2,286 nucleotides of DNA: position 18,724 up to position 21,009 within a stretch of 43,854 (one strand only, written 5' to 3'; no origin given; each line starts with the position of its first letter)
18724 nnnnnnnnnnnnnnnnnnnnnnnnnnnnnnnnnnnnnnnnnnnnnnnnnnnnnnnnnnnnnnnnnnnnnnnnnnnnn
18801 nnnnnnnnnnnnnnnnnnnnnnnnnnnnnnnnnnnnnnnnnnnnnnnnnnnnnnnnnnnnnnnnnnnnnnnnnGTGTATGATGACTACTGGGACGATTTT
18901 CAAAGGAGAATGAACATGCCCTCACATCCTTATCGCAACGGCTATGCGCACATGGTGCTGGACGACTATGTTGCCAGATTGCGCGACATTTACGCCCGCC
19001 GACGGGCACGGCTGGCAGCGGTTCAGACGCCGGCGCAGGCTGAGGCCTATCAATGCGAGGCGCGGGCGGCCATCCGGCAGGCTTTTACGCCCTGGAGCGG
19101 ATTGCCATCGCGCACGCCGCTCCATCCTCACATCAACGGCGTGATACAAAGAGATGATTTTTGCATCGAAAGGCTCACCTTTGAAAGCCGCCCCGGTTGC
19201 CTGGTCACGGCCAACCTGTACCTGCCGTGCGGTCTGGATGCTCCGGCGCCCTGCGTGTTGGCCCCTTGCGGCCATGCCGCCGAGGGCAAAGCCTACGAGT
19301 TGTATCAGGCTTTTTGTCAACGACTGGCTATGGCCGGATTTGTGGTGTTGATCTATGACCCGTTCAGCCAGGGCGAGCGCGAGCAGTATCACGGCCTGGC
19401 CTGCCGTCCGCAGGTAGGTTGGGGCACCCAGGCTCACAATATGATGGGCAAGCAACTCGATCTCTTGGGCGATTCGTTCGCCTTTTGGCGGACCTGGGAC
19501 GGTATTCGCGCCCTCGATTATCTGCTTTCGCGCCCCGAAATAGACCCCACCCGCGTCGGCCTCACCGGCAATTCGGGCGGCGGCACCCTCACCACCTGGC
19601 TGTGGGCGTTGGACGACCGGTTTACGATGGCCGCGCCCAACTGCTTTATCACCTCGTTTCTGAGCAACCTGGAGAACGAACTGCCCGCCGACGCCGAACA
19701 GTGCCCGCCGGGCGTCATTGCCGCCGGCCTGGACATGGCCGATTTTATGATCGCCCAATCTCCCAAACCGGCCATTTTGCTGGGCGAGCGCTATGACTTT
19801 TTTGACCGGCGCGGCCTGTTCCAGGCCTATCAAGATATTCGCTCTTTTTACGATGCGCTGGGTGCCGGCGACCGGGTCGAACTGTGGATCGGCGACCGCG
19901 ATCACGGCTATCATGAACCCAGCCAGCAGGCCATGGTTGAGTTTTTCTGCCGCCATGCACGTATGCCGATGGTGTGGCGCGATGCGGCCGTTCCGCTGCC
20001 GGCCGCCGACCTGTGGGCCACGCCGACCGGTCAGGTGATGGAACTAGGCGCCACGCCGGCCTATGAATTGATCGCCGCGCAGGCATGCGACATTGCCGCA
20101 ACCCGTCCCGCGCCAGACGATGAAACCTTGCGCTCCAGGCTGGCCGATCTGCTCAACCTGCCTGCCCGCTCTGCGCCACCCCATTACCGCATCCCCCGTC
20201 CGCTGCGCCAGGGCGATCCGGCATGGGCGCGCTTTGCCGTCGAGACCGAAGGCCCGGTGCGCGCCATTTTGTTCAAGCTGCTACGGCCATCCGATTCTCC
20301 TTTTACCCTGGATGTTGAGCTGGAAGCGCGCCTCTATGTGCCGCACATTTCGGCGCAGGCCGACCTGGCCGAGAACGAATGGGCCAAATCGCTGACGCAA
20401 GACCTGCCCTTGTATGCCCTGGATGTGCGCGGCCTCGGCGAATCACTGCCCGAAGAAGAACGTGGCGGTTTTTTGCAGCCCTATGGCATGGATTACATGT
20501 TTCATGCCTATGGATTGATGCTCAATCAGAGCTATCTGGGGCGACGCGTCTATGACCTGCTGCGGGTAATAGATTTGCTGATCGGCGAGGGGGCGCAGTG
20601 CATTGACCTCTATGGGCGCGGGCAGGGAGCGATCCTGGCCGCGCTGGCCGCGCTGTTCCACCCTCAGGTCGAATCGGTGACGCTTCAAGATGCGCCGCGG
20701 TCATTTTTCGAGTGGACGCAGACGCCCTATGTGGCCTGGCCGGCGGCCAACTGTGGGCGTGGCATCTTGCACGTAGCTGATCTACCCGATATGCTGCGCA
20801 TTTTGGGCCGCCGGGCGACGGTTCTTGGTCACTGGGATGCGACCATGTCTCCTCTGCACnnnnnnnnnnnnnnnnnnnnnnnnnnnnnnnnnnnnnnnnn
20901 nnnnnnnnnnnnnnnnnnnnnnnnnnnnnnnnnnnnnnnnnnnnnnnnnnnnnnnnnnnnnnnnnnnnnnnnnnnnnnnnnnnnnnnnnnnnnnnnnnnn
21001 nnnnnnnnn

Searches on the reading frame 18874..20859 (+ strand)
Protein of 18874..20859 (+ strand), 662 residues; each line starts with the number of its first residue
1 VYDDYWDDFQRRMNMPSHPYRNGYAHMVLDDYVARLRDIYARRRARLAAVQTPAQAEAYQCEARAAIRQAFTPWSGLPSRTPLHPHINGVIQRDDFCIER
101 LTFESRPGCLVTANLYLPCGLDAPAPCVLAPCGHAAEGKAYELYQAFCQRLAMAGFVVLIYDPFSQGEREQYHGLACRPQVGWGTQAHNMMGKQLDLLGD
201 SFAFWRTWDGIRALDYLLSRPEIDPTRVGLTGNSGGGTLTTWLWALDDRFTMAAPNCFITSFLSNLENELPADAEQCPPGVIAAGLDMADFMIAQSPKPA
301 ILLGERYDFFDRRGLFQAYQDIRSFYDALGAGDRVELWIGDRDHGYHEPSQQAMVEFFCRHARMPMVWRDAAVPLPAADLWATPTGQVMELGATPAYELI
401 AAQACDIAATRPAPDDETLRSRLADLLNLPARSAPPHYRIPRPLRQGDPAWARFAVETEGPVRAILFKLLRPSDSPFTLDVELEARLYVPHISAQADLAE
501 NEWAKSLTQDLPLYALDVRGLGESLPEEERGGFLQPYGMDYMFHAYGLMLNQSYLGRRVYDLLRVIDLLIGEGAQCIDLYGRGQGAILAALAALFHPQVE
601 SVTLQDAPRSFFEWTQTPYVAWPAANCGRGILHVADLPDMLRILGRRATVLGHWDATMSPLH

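Call 3: search_protein_families(library=pfam, proteins=[window:18874-20859:+], max_evalue=0.1)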
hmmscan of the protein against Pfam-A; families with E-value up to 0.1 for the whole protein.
window:18874-20859:+ (662 aa): 6 families
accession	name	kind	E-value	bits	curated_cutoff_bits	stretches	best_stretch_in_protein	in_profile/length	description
PF05448.18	AXE1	-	1.4e-06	27.8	21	1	100-257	58-207/321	Acetyl xylan esterase (AXE1)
PF00326.27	Peptidase_S9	-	3.7e-06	27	22.6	1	209-264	47-103/213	Prolyl oligopeptidase family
PF01738.24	DLH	-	0.0013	18.8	21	1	142-254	28-125/217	Dienelactone hydrolase family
PF12697.13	Abhydrolase_6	-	0.0031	18.7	26.3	1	140-371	13-202/217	Alpha/beta hydrolase family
PF00561.26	Abhydrolase_1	-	0.021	14.9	25.8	1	503-621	19-116/245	alpha/beta hydrolase fold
PF08840.17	BAAT_C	-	0.05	14.1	20.9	0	213-243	9-39/210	BAAT / Acyl-CoA thioester hydrolase C terminal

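Call 4: search_protein_families(library=ncbifam, proteins=[window:18874-20859:+], max_evalue=0.1)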
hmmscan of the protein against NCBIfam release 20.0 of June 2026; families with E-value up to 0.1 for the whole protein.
window:18874-20859:+ (662 aa): 2 families
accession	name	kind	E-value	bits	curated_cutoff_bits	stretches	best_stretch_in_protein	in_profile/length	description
NF033523.0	lasso_peptidase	equivalog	0.0025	16.7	400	1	213-254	481-522/638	Atxe2 family lasso peptide isopeptidase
NF050058.1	e_dPHAscl_type1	hypoth_equivalog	0.01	15.3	150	0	214-250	92-129/276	extracellular catalytic domain type 1 short-chain-length polyhydroxyalkanoate depolymerase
